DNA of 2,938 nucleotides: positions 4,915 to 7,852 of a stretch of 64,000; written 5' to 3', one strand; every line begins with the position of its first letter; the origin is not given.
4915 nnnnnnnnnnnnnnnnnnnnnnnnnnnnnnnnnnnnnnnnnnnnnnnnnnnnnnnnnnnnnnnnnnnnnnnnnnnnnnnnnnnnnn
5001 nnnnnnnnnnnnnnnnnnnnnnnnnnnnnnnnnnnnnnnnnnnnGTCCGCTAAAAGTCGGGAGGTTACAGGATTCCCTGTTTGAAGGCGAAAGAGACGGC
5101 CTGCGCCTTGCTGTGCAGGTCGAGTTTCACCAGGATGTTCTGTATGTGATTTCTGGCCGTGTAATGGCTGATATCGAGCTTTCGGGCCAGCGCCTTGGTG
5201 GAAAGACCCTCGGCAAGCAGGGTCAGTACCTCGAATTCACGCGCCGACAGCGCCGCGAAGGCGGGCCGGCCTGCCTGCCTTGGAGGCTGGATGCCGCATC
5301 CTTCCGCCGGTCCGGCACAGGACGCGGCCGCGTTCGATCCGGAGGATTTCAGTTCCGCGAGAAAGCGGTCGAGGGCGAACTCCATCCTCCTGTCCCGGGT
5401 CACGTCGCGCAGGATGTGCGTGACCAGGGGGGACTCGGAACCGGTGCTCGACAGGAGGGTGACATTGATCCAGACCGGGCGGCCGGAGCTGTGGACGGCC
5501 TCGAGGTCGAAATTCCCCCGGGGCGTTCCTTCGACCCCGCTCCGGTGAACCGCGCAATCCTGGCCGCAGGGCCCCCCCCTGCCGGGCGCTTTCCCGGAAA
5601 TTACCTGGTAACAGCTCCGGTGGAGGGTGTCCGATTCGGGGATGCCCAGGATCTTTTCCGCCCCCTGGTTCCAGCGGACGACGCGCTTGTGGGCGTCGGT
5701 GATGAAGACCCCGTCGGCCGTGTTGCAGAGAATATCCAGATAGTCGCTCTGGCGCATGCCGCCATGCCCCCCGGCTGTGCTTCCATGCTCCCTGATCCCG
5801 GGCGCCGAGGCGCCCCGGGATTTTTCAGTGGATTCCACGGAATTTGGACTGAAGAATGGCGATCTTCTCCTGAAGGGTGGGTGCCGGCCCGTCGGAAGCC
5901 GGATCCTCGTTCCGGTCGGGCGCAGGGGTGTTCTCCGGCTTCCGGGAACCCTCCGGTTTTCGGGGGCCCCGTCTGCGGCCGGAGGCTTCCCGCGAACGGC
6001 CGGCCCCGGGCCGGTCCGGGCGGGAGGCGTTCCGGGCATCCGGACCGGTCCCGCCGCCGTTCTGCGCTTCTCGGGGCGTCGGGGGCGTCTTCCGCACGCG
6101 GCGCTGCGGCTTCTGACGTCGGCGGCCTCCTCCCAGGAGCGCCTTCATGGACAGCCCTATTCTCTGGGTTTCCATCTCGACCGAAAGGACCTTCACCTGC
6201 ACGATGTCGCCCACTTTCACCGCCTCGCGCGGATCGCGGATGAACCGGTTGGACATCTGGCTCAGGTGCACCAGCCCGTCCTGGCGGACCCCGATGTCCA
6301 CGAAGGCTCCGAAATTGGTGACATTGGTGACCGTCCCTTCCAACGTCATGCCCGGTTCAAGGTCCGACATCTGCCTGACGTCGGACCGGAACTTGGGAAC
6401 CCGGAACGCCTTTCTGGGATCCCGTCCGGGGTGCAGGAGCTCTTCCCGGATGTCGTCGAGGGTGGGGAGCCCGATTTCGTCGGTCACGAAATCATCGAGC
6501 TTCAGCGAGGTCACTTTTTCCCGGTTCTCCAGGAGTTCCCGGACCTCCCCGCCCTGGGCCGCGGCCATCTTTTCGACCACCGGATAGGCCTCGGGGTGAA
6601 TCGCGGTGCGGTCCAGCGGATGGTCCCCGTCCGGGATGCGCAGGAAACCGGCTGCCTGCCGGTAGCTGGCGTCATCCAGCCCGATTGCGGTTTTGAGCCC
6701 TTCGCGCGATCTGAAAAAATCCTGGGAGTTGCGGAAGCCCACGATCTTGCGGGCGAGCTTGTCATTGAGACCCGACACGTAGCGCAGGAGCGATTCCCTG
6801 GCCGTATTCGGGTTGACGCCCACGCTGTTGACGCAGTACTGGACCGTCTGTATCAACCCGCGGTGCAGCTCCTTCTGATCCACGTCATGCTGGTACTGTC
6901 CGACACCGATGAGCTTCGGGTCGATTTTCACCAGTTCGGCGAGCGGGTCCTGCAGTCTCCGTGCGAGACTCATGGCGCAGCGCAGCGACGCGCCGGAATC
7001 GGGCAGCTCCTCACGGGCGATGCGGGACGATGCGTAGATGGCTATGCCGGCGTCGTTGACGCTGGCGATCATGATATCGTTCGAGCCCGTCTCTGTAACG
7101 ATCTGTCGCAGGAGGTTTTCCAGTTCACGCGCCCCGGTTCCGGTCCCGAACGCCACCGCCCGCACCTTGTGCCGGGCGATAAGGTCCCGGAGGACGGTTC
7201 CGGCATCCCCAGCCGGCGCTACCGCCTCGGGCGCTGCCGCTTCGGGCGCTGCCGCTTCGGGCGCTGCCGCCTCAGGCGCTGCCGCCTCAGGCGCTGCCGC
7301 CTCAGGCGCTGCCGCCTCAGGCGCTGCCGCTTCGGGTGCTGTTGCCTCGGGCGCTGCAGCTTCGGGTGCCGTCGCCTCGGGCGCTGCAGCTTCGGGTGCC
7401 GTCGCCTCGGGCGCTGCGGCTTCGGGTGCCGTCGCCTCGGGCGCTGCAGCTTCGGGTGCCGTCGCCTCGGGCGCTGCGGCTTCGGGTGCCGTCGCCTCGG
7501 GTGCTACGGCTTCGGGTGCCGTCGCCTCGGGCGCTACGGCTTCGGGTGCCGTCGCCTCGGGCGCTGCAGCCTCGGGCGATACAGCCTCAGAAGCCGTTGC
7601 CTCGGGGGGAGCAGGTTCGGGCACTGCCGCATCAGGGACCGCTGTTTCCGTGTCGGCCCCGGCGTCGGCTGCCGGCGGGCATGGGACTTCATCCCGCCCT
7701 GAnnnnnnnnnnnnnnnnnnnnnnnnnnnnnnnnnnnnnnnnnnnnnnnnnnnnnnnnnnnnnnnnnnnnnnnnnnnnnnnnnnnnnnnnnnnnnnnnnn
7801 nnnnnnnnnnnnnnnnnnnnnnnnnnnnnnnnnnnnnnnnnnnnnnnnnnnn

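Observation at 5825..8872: Tex homologue with a ~30-copy APEA[A/T/V] pentapeptide array inserted inside the YqgF/RuvC-like domain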

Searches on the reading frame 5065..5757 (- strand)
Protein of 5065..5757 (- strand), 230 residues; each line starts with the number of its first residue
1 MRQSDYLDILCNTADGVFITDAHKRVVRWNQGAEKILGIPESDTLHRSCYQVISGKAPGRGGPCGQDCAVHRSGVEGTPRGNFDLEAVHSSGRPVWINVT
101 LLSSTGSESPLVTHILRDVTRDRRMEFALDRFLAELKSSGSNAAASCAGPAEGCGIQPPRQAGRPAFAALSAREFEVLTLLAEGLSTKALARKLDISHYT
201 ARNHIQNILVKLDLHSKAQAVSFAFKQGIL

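Call 51: search_protein_families(library=pfam, proteins=[window:5065-5757:-], max_evalue=0.001)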
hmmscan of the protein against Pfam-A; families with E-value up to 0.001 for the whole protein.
window:5065-5757:- (230 aa): 8 families
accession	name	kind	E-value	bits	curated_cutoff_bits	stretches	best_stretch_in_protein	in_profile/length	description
PF00196.25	GerE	-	2.1e-16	59.7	23.5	1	169-224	2-57/57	Bacterial regulatory proteins, luxR family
PF13426.13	PAS_9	-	1.2e-09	38.8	27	1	15-120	2-102/103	PAS domain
PF00989.32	PAS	-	5e-08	33.4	22.6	1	7-59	4-56/113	PAS fold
PF12840.13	HTH_20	-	4.8e-06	26.9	27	1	176-214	8-47/51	Helix-turn-helix domain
PF08448.16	PAS_4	-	4.7e-05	24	23.1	1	13-124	4-110/110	PAS fold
PF08281.18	Sigma70_r4_2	-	5.7e-05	23.1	25.7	1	167-212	8-54/54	Sigma-70, region 4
PF13188.13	PAS_8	-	0.00015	22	21.8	1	12-44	9-43/65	PAS domain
PF13384.12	HTH_23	-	0.00016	21.8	24.6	1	173-206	6-39/50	Homeodomain-like domain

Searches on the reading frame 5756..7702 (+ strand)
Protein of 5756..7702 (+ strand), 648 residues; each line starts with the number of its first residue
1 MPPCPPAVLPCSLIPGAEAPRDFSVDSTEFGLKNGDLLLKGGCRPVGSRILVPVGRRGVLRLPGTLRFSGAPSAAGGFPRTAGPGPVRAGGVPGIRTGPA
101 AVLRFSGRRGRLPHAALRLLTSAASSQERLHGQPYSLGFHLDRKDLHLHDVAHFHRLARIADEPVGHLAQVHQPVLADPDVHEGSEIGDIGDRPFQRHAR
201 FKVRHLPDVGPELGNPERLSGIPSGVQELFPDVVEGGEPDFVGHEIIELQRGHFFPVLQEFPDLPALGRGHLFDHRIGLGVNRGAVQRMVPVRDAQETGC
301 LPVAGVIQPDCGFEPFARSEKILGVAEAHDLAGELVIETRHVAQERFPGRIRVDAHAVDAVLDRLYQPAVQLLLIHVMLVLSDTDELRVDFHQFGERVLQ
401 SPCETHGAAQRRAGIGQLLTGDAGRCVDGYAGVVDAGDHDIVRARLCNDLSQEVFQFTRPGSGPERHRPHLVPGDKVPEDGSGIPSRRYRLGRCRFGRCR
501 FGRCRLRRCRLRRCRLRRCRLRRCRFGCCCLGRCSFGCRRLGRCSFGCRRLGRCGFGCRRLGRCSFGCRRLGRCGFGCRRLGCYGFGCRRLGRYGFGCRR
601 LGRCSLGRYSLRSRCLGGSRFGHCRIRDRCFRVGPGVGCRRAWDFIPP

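Call 51: search_protein_families(library=pfam, proteins=[window:5756-7702:+], max_evalue=0.001)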
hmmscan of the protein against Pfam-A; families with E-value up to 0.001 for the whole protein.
window:5756-7702:+ (648 aa): 2 families
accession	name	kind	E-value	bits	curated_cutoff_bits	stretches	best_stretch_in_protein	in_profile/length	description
PF00805.28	Pentapeptide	-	2.9e-05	24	20.2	1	499-536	1-38/40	Pentapeptide repeats (8 copies)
PF13599.13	Pentapeptide_4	-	8e-05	23.1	38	1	493-536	5-48/78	Pentapeptide repeat region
